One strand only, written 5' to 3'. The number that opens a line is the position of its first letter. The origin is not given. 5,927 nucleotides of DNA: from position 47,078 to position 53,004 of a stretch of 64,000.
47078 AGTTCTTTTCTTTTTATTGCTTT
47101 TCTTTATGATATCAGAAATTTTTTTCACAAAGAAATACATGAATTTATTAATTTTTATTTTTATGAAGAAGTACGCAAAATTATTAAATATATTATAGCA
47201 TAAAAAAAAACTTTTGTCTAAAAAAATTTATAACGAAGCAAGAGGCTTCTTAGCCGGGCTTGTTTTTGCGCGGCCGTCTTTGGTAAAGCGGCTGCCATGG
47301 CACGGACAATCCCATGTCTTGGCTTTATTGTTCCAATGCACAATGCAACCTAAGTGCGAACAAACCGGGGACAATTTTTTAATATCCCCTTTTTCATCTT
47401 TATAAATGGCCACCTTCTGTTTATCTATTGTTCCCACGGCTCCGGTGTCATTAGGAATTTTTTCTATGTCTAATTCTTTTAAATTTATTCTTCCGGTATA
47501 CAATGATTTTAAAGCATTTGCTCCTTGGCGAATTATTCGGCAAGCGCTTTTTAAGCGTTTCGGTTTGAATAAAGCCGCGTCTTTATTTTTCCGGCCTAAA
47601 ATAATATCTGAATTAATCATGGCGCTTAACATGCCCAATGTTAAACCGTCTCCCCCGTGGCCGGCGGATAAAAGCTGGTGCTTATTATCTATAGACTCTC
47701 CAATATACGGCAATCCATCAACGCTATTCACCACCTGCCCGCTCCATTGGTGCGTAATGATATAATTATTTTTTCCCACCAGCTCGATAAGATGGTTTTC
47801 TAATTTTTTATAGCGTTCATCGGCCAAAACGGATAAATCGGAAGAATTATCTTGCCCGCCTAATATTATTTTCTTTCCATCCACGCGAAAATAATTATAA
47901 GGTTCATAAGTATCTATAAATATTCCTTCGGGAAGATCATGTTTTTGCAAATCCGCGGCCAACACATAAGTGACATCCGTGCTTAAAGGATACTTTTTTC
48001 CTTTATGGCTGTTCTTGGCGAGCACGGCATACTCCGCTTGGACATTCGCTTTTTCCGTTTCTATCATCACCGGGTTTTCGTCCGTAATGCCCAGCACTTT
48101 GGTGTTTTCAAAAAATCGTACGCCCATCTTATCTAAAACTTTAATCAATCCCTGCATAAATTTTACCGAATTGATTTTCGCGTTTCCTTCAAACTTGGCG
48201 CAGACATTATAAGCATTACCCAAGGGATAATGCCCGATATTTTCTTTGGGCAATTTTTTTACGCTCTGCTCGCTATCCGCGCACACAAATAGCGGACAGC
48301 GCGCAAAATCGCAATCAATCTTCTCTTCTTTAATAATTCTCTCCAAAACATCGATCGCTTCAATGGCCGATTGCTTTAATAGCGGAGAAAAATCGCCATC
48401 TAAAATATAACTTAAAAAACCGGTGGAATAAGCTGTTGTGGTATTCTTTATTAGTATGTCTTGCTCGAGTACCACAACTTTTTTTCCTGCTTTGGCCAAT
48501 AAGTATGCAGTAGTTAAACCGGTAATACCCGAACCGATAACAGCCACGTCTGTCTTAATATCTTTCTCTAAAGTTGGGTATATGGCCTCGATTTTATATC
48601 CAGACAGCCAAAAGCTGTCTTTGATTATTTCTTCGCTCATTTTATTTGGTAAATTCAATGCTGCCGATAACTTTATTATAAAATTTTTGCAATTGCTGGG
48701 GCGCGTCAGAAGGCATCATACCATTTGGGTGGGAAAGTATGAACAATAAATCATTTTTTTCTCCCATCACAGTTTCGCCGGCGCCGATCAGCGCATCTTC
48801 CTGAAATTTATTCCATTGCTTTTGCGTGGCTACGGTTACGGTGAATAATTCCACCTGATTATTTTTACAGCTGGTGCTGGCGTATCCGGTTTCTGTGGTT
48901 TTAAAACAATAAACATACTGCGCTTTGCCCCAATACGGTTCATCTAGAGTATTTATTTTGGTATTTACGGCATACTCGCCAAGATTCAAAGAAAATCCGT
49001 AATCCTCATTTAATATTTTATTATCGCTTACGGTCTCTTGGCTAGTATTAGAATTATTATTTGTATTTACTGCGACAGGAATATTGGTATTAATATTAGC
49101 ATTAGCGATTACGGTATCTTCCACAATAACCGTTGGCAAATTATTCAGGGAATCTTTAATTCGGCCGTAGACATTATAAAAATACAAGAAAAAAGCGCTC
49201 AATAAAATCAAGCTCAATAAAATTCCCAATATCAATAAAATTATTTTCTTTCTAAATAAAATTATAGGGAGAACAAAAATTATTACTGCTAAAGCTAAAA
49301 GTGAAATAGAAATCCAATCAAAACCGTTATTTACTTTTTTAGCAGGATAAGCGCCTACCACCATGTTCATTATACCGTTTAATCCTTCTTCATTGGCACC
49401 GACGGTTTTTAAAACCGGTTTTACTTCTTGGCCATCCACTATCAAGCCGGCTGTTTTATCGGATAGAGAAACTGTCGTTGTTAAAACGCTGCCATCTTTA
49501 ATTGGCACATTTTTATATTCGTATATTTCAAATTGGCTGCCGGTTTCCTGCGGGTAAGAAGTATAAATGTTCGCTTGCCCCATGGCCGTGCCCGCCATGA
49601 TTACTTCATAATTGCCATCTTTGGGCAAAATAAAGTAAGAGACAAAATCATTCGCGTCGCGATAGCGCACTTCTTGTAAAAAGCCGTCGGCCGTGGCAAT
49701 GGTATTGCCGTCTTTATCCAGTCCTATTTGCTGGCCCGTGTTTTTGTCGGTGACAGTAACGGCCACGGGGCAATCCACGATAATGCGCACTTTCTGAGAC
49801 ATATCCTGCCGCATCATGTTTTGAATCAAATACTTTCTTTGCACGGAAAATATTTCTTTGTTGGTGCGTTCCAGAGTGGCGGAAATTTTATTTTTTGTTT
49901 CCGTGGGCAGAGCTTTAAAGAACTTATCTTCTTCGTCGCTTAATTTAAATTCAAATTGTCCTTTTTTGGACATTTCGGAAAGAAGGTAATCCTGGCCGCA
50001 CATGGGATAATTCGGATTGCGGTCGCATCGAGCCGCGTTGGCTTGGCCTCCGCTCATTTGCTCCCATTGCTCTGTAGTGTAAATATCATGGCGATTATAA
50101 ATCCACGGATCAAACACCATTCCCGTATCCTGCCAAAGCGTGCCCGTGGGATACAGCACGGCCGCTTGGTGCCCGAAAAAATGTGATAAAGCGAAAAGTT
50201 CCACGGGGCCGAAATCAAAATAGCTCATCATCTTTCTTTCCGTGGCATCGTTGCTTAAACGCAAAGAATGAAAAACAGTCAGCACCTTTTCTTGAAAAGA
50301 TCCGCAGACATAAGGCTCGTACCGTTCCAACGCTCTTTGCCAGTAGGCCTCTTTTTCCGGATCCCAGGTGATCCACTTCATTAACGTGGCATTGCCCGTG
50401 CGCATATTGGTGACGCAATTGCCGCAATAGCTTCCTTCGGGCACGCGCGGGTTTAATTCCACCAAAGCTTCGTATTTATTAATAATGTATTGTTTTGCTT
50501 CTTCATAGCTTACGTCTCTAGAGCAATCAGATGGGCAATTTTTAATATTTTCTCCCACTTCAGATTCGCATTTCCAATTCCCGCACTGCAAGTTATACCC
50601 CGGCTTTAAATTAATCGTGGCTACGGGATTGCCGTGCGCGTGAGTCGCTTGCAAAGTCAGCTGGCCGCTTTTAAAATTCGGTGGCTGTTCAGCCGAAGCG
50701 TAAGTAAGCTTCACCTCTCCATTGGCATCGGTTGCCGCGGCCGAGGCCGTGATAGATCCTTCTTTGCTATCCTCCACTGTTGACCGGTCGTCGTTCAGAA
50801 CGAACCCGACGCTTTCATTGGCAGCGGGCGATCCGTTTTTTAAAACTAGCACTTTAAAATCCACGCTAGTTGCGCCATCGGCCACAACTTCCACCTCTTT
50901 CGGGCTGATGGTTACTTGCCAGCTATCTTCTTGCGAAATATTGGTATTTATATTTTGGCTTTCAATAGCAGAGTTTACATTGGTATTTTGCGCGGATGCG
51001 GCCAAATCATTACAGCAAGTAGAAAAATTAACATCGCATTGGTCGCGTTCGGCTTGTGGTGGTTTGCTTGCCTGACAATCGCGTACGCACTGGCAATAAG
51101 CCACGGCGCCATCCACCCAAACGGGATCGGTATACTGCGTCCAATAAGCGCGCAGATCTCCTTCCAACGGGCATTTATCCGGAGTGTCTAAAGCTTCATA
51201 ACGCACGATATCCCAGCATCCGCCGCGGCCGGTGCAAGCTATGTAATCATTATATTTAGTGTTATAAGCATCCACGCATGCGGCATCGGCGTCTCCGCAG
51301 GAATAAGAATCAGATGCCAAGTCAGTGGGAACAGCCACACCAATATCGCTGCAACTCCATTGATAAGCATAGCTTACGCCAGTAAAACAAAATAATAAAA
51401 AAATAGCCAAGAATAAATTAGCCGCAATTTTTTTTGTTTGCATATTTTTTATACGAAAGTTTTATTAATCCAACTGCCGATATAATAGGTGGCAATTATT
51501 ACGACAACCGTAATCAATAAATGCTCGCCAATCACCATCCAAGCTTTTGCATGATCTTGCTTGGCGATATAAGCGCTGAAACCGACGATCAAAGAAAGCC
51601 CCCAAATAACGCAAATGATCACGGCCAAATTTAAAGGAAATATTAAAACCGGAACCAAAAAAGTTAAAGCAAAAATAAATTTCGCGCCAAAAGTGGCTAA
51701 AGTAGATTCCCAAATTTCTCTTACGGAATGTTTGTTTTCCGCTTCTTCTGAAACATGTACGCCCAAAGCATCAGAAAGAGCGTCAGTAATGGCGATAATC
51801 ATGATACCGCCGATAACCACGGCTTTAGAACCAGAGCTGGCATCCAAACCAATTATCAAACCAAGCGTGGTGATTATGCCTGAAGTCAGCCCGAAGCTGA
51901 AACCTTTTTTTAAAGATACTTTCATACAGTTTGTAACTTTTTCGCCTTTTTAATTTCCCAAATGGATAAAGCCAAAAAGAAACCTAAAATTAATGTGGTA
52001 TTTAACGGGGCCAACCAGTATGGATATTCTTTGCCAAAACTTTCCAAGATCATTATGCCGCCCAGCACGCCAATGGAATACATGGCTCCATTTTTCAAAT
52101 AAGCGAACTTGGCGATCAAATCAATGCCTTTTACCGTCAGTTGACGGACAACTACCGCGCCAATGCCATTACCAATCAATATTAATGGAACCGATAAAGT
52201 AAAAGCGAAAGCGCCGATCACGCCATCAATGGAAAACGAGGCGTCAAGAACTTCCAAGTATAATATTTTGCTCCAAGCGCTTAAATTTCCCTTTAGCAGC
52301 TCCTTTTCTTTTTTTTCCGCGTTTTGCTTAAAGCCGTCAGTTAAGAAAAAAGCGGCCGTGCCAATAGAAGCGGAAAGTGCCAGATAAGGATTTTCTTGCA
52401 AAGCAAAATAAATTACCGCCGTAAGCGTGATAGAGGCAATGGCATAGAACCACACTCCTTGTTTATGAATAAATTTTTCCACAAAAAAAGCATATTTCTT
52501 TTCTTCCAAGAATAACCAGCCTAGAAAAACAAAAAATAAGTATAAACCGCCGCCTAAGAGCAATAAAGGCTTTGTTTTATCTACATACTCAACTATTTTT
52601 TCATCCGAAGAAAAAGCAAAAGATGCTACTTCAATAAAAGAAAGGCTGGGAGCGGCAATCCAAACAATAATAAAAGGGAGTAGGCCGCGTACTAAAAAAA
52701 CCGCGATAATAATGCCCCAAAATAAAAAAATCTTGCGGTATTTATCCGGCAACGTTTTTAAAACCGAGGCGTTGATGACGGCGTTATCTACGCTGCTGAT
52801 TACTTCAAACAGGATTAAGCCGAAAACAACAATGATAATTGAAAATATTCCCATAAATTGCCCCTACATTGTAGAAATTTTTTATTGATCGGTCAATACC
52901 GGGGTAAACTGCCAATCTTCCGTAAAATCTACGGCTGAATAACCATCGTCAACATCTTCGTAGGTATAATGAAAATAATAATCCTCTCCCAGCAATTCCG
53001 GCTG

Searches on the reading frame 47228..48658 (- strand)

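Call 50: search_protein_families(library=pfam, proteins=[window:47228-48658:-], max_evalue=0.0001)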
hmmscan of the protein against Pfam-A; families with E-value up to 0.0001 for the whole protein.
window:47228-48658:- (476 aa): 9 families
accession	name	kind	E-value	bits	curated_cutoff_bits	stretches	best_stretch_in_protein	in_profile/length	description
PF01266.30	DAO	-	4.4e-40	138.7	27.9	1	37-348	1-349/353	FAD dependent oxidoreductase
PF00355.32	Rieske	-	5.8e-13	49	20.3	1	399-475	9-86/88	Rieske [2Fe-2S] domain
PF00890.30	FAD_binding_2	-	1.1e-07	31.9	20.4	1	37-86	1-49/414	FAD binding domain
PF13450.12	NAD_binding_8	-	2.2e-07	31.5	21.9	1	40-66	1-27/68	NAD(P)-binding Rossmann-like domain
PF01946.23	Thi4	-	1.1e-06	28.6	26.2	1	29-86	11-69/235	Thi4 family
PF07992.20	Pyr_redox_2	-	1.7e-06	28.1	26.1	1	37-120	2-82/291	Pyridine nucleotide-disulphide oxidoreductase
PF01494.25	FAD_binding_3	-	3.4e-06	27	22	1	35-66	1-32/349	FAD binding domain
PF03486.20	HI0933_like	-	2.1e-05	24.5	50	0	37-67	2-32/244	HI0933-like protein Rossmann domain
PF00070.33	Pyr_redox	-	4.9e-05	24.2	22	0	38-68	2-32/82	Pyridine nucleotide-disulphide oxidoreductase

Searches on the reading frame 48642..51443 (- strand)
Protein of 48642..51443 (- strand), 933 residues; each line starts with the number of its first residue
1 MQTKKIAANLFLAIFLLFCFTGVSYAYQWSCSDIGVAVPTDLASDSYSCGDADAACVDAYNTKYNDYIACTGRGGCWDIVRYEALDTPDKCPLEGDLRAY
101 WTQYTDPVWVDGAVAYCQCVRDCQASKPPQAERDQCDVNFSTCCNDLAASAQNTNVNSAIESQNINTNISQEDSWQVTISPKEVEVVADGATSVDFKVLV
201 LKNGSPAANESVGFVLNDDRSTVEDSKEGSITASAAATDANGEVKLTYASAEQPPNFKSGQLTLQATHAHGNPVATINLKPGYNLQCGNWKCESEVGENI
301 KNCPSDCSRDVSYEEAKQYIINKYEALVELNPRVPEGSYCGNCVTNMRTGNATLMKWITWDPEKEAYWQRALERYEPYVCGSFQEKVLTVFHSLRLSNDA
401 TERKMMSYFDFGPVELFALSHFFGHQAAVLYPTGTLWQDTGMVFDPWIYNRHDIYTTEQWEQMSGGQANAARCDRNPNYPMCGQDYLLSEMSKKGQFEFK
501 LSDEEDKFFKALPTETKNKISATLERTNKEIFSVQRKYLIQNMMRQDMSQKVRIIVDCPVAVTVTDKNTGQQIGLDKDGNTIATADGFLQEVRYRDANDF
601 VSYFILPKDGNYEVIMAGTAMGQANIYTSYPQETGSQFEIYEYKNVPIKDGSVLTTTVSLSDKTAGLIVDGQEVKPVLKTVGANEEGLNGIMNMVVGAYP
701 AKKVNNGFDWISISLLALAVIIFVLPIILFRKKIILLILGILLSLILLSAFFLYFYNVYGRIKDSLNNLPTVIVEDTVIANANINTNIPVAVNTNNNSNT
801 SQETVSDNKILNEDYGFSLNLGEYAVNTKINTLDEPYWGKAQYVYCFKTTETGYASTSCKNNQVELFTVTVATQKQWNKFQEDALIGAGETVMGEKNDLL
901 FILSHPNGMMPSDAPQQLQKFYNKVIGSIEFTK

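Call 6: search_protein_families(library=pfam, proteins=[window:48642-51443:-], max_evalue=0.01)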
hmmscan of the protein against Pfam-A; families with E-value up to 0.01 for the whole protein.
window:48642-51443:- (933 aa): 2 families
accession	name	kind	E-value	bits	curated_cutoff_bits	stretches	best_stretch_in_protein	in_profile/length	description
PF02369.22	Big_1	-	1.9e-05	25.1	34.9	1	177-252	2-70/93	Bacterial Ig-like domain (group 1)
PF13567.11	DUF4131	-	0.0071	16.5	31.6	1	712-786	6-81/165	Domain of unknown function (DUF4131)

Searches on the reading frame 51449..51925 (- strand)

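Call 50: search_protein_families(library=pfam, proteins=[window:51449-51925:-], max_evalue=0.0001)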
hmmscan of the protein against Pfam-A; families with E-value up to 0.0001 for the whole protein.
window:51449-51925:- (158 aa): 1 family
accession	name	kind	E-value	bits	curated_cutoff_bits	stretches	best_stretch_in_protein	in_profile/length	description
PF01988.24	VIT1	-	4.7e-08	33.5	28.1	1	11-70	6-66/214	VIT family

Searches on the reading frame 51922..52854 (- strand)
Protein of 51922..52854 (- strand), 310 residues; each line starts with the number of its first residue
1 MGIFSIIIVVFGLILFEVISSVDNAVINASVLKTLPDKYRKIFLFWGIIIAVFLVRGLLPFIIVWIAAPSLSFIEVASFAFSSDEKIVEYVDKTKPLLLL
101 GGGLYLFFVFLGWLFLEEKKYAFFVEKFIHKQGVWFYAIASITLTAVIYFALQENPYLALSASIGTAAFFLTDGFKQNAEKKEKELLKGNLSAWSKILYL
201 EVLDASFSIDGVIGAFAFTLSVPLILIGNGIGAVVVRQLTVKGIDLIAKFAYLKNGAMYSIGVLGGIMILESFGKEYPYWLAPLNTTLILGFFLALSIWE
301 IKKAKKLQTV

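Call 50: search_protein_families(library=pfam, proteins=[window:51922-52854:-], max_evalue=0.0001)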
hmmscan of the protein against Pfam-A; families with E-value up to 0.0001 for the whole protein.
window:51922-52854:- (310 aa): 2 families
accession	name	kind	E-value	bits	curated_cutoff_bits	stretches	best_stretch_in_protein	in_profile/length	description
PF04332.21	DUF475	-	1.8e-45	156.5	27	1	22-297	1-286/293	Protein of unknown function (DUF475)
PF03741.22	TerC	-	1e-22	81.2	27.8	1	12-271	2-177/178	Integral membrane protein TerC family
